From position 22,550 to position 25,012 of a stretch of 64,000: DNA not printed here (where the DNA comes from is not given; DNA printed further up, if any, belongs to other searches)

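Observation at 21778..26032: Compact glycyl-radical enzyme operon with an unclassifiable co-transcribed partner protein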

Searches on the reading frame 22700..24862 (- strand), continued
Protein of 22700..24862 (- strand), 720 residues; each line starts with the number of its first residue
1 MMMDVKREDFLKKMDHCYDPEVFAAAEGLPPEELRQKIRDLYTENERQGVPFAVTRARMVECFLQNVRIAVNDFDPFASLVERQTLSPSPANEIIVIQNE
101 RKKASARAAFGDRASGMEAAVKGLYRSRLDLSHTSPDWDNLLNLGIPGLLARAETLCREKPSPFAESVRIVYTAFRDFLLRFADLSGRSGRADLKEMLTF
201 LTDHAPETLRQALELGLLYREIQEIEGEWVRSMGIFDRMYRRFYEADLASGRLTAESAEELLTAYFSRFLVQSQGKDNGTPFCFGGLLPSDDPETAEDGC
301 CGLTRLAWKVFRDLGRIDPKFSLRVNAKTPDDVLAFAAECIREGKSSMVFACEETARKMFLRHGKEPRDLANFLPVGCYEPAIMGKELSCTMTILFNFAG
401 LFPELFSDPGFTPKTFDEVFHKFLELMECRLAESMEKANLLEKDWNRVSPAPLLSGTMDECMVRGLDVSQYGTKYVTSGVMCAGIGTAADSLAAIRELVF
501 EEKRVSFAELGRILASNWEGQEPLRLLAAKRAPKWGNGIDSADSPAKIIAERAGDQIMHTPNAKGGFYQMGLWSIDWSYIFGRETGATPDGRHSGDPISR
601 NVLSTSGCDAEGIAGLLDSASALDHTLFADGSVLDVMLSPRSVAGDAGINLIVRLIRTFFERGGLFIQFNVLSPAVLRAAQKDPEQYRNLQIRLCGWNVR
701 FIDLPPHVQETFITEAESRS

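Call 46: find_encoding_contigs(protein=P0103, flank=10000, max_places=2)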
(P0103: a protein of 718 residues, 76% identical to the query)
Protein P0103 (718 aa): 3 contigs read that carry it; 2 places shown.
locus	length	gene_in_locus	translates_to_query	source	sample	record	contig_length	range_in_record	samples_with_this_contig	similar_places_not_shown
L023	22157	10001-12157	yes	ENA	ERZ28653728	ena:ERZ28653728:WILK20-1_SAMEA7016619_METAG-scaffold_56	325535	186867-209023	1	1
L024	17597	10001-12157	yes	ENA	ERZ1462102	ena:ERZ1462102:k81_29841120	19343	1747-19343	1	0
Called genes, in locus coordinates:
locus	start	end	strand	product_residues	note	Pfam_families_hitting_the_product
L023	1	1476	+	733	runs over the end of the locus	PF08531:Bac_rhamnosid_N, PF05592:Bac_rhamnosid, PF17389:Bac_rhamnosid6H, PF17390:Bac_rhamnosid_C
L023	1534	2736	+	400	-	PF22422:MGH1-like_GH, PF06202:GDE_C (weak), PF03200:Glyco_hydro_63, PF01204:Trehalase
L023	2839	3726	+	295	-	PF01156:IU_nuc_hydro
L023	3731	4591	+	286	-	PF00294:PfkB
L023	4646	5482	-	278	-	PF00165:HTH_AraC (faint), PF12833:HTH_18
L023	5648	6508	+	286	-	PF07963:N_methyl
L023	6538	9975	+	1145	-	PF02018:CBM_4_9 (faint), PF06452:CBM9_1 (weak)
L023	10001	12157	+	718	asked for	PF02901:PFL-like, PF01228:Gly_radical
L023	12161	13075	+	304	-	PF13353:Fer4_12 (weak), PF00037:Fer4 (faint), PF12837:Fer4_6 (faint), PF12838:Fer4_7, PF13187:Fer4_9, PF13237:Fer4_10 (weak), PF04055:Radical_SAM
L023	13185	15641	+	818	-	PF22666:Glyco_hydro_2_N2, PF02837:Glyco_hydro_2_N (weak), PF00703:Glyco_hydro_2, PF17786:Mannosidase_ig, PF17753:Ig_mannosidase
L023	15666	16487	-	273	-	PF00165:HTH_AraC, PF12833:HTH_18, PF00165:HTH_AraC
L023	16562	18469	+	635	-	PF07944:Beta-AFase-like_GH127_cat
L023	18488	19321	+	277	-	PF07596:SBP_bac_10 (weak)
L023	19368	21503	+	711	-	PF02065:Melibiase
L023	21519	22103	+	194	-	-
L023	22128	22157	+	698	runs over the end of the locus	-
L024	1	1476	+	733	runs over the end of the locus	PF08531:Bac_rhamnosid_N, PF05592:Bac_rhamnosid, PF17389:Bac_rhamnosid6H, PF17390:Bac_rhamnosid_C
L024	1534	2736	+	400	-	PF22422:MGH1-like_GH, PF06202:GDE_C (weak), PF03200:Glyco_hydro_63, PF01204:Trehalase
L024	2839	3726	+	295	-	PF01156:IU_nuc_hydro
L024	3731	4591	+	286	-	PF00294:PfkB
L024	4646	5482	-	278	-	PF00165:HTH_AraC (faint), PF12833:HTH_18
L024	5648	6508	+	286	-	PF07963:N_methyl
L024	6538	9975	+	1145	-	PF02018:CBM_4_9 (faint), PF06452:CBM9_1 (weak)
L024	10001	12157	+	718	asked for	PF02901:PFL-like, PF01228:Gly_radical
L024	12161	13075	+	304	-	PF13353:Fer4_12 (weak), PF00037:Fer4 (faint), PF12837:Fer4_6 (faint), PF12838:Fer4_7, PF13187:Fer4_9, PF13237:Fer4_10 (weak), PF04055:Radical_SAM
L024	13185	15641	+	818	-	PF22666:Glyco_hydro_2_N2, PF02837:Glyco_hydro_2_N (weak), PF00703:Glyco_hydro_2, PF17786:Mannosidase_ig, PF17753:Ig_mannosidase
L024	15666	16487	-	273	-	PF00165:HTH_AraC, PF12833:HTH_18, PF00165:HTH_AraC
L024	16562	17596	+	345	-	?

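Call 67: search_protein_families(library=pfam, proteins=[L023:6538-9975:+, L023:2839-3726:+, L021:2173-3405:-, L021:1087-2151:-], max_evalue=0.01)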
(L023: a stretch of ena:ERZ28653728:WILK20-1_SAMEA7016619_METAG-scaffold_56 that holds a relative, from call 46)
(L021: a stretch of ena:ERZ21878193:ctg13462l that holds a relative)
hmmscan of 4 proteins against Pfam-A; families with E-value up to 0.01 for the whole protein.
L023:6538-9975:+ (1145 aa): 3 families
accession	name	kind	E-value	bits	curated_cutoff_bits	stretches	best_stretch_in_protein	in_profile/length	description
PF02018.23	CBM_4_9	-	1.3e-08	35.7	25.9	1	186-287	9-115/136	Carbohydrate binding domain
PF06452.16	CBM9_1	-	5.4e-07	30.1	23.4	1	979-1112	22-150/185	Carbohydrate family 9 binding domain-like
PF22637.2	CBM_4_9_1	-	0.00015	22.4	27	0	58-155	56-147/148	BppA domain 1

L023:2839-3726:+ (295 aa): 3 families
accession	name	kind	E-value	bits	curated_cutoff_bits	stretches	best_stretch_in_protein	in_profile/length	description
PF01156.24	IU_nuc_hydro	-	2e-18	67.5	34.2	1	10-261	2-268/297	Inosine-uridine preferring nucleoside hydrolase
PF07632.16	Sde182_NH-like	-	5.1e-05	23.4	26.8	1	11-132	4-134/268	Cellulose-binding Sde182, nucleoside hydrolase-like domain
PF13472.12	Lipase_GDSL_2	-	0.0026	18.7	32.9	1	128-159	52-83/178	GDSL-like Lipase/Acylhydrolase family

L021:2173-3405:- (410 aa): 2 families
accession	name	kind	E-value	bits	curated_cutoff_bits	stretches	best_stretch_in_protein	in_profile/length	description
PF05048.19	NosD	-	2.2e-08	34.3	23.6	1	200-297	50-148/212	Periplasmic copper-binding protein (NosD)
PF13229.12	Beta_helix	-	5.1e-05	23.4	25.9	1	199-329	11-136/158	Right handed beta helix region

L021:1087-2151:- (354 aa): 2 families
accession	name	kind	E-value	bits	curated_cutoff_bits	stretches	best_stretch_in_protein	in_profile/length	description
PF21621.3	MPI_cupin_dom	-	0.00099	19.5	27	1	278-337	8-66/79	Mannose-6-phosphate isomerase, cupin domain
PF20511.4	PMI_typeI_cat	-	0.0057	17.2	22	0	70-119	63-111/143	Phosphomannose isomerase type I, catalytic domain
